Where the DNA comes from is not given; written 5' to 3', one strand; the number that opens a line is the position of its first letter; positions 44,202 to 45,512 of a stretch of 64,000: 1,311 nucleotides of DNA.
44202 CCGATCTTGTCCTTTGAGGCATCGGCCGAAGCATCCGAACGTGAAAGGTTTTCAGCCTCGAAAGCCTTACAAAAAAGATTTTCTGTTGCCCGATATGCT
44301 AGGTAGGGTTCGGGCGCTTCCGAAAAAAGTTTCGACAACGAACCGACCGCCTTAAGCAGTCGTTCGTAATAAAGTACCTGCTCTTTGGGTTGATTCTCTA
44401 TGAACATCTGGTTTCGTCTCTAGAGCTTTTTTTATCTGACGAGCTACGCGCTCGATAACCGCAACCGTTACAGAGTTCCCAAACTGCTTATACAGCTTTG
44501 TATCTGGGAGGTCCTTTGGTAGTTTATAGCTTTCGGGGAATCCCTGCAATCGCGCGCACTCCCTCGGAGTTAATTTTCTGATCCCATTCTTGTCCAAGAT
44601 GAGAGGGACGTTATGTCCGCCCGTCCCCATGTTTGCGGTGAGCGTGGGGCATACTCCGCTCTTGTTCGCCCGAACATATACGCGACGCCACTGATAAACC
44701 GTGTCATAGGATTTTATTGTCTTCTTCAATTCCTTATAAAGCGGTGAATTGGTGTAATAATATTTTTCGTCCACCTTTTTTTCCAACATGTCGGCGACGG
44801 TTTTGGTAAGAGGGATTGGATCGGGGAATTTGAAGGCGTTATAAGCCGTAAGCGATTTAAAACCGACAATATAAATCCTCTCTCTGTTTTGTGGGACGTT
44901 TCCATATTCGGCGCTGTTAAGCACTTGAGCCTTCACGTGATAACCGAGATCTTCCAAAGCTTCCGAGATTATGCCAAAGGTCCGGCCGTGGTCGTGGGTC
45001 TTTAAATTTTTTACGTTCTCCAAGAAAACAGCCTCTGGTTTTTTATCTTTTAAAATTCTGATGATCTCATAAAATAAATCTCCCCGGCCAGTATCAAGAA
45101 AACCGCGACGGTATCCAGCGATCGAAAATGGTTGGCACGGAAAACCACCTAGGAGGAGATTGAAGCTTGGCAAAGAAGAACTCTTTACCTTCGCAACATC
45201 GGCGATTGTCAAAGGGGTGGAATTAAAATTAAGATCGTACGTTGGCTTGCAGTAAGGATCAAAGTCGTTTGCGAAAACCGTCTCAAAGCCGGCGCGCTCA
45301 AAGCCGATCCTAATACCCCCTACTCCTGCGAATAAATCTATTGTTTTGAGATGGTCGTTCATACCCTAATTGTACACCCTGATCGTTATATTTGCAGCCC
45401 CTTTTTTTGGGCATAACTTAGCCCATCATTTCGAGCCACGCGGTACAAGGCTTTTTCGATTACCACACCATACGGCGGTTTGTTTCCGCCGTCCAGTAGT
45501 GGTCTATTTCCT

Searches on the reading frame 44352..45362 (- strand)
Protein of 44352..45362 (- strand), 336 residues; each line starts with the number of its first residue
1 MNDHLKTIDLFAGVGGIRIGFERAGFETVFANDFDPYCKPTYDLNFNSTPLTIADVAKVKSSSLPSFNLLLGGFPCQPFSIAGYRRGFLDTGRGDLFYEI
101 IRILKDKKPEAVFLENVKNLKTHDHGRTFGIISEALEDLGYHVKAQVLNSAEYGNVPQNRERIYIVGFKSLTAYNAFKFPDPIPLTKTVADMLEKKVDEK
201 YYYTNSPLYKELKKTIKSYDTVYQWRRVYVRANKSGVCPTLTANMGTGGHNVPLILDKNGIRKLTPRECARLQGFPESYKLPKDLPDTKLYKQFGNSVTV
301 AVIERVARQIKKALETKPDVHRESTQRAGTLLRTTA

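Call 3: search_protein_families(library=pfam, proteins=[window:44352-45362:-], max_evalue=1)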
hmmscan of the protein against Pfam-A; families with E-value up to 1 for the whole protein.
window:44352-45362:- (336 aa): 1 family
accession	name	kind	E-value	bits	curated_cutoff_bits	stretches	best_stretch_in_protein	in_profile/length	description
PF00145.23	DNA_methylase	-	1.7e-93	314.1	22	1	5-312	1-324/324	C-5 cytosine-specific DNA methylase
